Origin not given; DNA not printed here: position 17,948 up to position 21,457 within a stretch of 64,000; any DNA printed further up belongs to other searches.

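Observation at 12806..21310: Tightly coupled five-gene operon of orphan membrane and giant proteins, with no ATPase: candidate undescribed envelope, secretion or cell-contact apparatus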

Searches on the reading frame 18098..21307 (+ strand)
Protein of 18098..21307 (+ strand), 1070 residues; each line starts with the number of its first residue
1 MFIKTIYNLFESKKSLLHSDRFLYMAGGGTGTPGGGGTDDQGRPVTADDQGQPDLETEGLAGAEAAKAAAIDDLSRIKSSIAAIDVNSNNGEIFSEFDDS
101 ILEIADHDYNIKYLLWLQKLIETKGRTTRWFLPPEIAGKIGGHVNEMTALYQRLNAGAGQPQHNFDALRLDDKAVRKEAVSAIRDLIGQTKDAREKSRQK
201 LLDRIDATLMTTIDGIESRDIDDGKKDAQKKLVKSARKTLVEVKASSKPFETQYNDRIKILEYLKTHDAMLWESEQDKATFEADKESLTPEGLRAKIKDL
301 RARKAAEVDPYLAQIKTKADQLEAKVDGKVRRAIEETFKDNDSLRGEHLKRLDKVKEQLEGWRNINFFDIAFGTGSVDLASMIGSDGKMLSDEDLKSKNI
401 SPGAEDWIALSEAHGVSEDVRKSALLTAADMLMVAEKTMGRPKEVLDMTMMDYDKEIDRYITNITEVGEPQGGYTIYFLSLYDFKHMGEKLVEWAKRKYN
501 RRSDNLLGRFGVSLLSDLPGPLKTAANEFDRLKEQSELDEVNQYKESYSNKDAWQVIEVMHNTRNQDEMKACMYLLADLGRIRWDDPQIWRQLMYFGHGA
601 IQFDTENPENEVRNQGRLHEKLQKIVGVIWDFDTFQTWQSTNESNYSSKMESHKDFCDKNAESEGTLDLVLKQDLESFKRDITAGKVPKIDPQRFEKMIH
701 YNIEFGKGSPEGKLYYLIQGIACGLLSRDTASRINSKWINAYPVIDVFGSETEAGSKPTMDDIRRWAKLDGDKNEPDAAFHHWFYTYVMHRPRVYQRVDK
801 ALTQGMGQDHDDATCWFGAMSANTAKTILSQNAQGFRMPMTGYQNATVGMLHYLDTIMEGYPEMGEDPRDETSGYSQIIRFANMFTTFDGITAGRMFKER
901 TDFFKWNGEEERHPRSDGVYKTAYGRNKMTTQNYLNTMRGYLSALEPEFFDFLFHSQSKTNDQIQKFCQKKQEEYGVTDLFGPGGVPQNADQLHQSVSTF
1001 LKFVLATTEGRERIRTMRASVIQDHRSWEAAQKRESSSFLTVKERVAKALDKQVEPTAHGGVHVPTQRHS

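Call 3: search_protein_families(library=pfam, proteins=[window:18098-21307:+], max_evalue=1)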
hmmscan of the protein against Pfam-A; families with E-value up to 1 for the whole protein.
window:18098-21307:+ (1070 aa): 2 families
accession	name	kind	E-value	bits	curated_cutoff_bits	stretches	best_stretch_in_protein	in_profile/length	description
PF03999.17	MAP65_ASE1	-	0.011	15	26.9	1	183-362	32-220/477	Microtubule associated protein (MAP65/ASE1 family)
PF06632.17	XRCC4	-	0.38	11.2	26.2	1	926-974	42-89/102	XRCC4 N-terminal domain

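Call 4: search_protein_families(library=ncbifam, proteins=[window:18098-21307:+], max_evalue=1)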
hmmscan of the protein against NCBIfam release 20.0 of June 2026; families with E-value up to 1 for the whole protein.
window:18098-21307:+ (1070 aa): 0 families

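Call 15: find_homologous_proteins(query=window:18098-21307:+)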
Query window:18098-21307:+ (1070 aa): 6 proteins with E <= 0.001 among 8000 candidates.
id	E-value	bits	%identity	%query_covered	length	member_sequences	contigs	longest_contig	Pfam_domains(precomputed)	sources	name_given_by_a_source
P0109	0.0e+0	2437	100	99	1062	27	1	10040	-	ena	-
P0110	0.0e+0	1703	70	100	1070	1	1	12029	-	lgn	-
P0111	0.0e+0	1426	61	97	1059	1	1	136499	-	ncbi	-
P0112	6.0e-236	804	45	73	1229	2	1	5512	-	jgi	jgi:hypothetical protein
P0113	6.7e-224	764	43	72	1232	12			-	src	-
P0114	7.7e-223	761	43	72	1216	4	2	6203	-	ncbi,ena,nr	ncbi:MAG: hypothetical protein UW03_C0040G0002 [Candidatus Peregrinibacteria bacterium GW2011_GWA2_4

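Call 39: find_homologous_proteins(query=A2)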
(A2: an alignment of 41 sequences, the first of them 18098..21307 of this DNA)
Query A2 (41 sequences) (1070 aa, profile of the alignment): 6 proteins with E <= 0.001 among 8000 candidates.
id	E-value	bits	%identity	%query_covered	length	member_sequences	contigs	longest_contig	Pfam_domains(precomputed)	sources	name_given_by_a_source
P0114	8.2e-247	841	43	72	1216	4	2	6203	-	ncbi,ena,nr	ncbi:MAG: hypothetical protein UW03_C0040G0002 [Candidatus Peregrinibacteria bacterium GW2011_GWA2_4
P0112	1.7e-245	836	45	73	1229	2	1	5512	-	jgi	jgi:hypothetical protein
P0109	2.5e-241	823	100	99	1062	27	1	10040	-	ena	-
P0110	2.5e-241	823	70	100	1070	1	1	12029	-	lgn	-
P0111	1.2e-232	794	61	97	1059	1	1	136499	-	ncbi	-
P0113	2.7e-197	677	43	72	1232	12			-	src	-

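Call 40: search_solved_structures(query=A2, max_evalue=10)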
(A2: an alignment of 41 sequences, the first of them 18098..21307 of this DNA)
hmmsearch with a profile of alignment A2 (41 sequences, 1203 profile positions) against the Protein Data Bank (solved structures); distinct sequences matched with E-value up to 10: 64 (the best 60 are shown).
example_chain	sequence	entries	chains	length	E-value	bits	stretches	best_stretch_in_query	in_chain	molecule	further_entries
8th8_S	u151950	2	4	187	0.003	19.1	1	138-290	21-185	Coiled-coil domain-containing protein 153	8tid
6egc_A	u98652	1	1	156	0.013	17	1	126-268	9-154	SC_2L4HC2_23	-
2nrj_A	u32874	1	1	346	0.016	16.7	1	78-283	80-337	Hbl B protein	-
8qae_A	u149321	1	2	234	0.025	16.1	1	66-267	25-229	sc-apCC-6-SLLA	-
9r1o_A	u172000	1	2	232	0.097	14.1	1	68-259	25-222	sc-apCC-6-DPH-NR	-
5apz_A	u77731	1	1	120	0.19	13.1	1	179-288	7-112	GENERAL CONTROL PROTEIN GCN4, NOR1 TCAR0761, GENERAL CONTROL PROTEIN GCN4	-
9eho_D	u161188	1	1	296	0.21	13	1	180-267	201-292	Large ribosomal subunit protein uL18 C-terminal eukaryotes domain-containing protein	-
2fcw_A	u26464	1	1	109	0.22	12.9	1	191-274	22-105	Alpha-2-macroglobulin receptor-associated protein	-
2dq3_A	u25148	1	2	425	0.23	12.9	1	181-261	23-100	Seryl-tRNA synthetase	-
6f1t_X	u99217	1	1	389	0.24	12.8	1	69-263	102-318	BICD family-like cargo adapter 1,BICD family-like cargo adapter 1,BICD family-like cargo a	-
6f1t_x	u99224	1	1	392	0.25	12.8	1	69-263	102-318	BICD family-like cargo adapter 1,BICD family-like cargo adapter 1,BICD family-like cargo a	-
7uv8_V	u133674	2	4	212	0.29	12.5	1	112-249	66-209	E3 ubiquitin-protein ligase BRE1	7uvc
9qaw_L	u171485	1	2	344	0.31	12.4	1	65-283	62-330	Alpha-2-macroglobulin receptor-associated protein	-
1lq7_A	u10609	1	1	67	0.31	12.4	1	199-254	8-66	Alpha3W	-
8qad_A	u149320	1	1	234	0.32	12.4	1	67-262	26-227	sc-apCC-6-LLIA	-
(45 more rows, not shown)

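Call 63: predict_structure(alignment_id=A3)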
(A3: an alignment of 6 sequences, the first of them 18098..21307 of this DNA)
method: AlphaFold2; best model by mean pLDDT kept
length: 1070 residues; sequences in the alignment: 6
mean_pLDDT: 64.3   pTM: 0.41
mean pLDDT of the five models: 64.3, 62.9, 61.5, 58.4, 57.6
residues with pLDDT >= 90: 41; 70-90: 449; 50-70: 313; < 50: 267
segments of 3 or more residues with pLDDT < 50: 1-63, 77-95, 125-136, 154-171, 466-489, 495-519, 639-652, 660-664, 685-687, 735-741, 743-757, 807-809, 833-837, 895-905, 1049-1070
pLDDT, mean of each block of 10 residues (from residue 1): 27 23 21 24 26 39 50 51 38 52 69 72 51 50 55 45 37 63 77 83 82 78 71 85 84 81 70 59 71 87 84 83 82 80 78 79 71 77 74 73 87 78 84 79 73 70 48 33 43 48 43 47 53 59 67 63 77 66 64 71 63 56 63 51 42 54 58 79 54 72 61 75 67 47 46 43 61 62 71 72 57 64 75 52 75 84 79 85 86 51 45 61 68 86 92 86 92 87 86 88 87 89 82 61 56 31 27
secondary structure, 60 per line:
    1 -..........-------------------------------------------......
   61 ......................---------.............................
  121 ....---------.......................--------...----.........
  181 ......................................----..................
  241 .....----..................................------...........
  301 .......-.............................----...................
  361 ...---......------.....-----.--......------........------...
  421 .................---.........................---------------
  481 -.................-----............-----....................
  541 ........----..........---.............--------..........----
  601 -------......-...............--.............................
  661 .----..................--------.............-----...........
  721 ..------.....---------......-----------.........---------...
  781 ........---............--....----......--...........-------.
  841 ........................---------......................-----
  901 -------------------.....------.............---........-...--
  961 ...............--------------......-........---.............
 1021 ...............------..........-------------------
elements in order (helices of 4 or more, strands of 3 or more residues): H2-11 H55-82 H92-124 H134-156 H172-218 H223-245 H250-283 H290-307 H309-337 H342-363 H367-372 H379-382 H392-397 H404-411 H418-437 H441-465 H482-498 H504-515 H521-548 H553-562 H566-578 H587-596 H608-613 H615-629 H632-661 H666-683 H692-704 H710-722 H729-733 H743-748 H760-768 H778-788 H792-803 H806-809 H814-819 H822-832 H840-864 H874-895 H920-924 H931-943 H947-954 H961-975 H990-995 H997-1004 H1008-1035 H1042-1051

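Call 66: fold_search(model_id=the predicted structure, library=pdb)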
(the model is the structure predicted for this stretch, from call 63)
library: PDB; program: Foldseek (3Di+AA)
matches with E <= 10: 119; with E <= 0.001: 0
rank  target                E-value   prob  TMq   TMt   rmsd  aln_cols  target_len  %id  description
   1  8cdj_D                3.2e-02  0.28  0.09  0.10  27.4       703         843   10  CAND1 b-hairpin++-SCF-SKP2 CAND1 rolling SCF engaged (released 2023-04-19)
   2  7z8r_D                6.0e-02  0.20  0.10  0.10  30.6      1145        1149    9  CAND1-CUL1-RBX1 (released 2023-04-19)
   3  5oqn_A                8.7e-02  0.16  0.10  0.12  31.7       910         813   10  Crystal structure of the S. cerevisiae condensin Ycg1-Brn1 subcomplex bound to DNA (short kleisin loop) (released 2017-10-18)
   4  9hfl_A                9.0e-02  0.23  0.13  0.13  29.8      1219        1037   10  Cryo-EM structure of the human snRNA export complex comprising CBC-PHAX-CRM1-RanGTP and capped-RNA (released 2025-07-16)
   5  9hms_A                1.2e-01  0.14  0.09  0.10  30.6       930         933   12  Cryo-EM structure of human separase bound to SCC1 (310-550 aa) and SA2 (released 2025-09-03)
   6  4c0o_B                1.5e-01  0.16  0.11  0.12  30.1       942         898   10  Transportin 3 in complex with phosphorylated ASF/SF2 (released 2014-01-22)
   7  4pk7_A                1.5e-01  0.11  0.09  0.10  34.6      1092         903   11  crystal structure of human Stromal Antigen 2 (SA2) in complex with Sister Chromatid Cohesion protein 1 (Scc1) with bou (released 2014-09-03)
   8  3opb_A                1.8e-01  0.14  0.10  0.12  25.8       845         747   10  Crystal structure of She4p (released 2010-12-01)
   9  8tl9_B                3.1e-01  0.08  0.10  0.07  34.4      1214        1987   10  Human Type 3 IP3 Receptor - Resting State (+IP3/ATP) (released 2023-11-08)
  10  8glv_Kg               5.0e-01  0.05  0.06  0.03  55.3      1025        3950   10  96-nm repeat unit of doublet microtubules from Chlamydomonas reinhardtii flagella (released 2023-05-31)
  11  7mvy_A                5.7e-01  0.06  0.09  0.07  31.2      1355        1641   10  Single particle cryo-EM structure of the Chaetomium thermophilum Nup188-Nic96 complex (Nup188 residues 1-1858; Nic96 r (released 2022-06-15)
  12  4c0p_A                6.2e-01  0.10  0.12  0.14  28.9      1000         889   11  Unliganded Transportin 3 (released 2014-01-22)
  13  8cmk_A                7.2e-01  0.09  0.12  0.13  28.0       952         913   10  Transportin-3 TNPO3 in complex with RSY region of CIRBP (released 2024-03-06)
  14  7r03_B                7.8e-01  0.06  0.12  0.07  32.9      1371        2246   10  Neurofibromin occluded conformation (released 2022-03-30)
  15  7r04_B                8.1e-01  0.04  0.09  0.06  38.4      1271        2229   10  Neurofibromin in open conformation (released 2022-03-30)
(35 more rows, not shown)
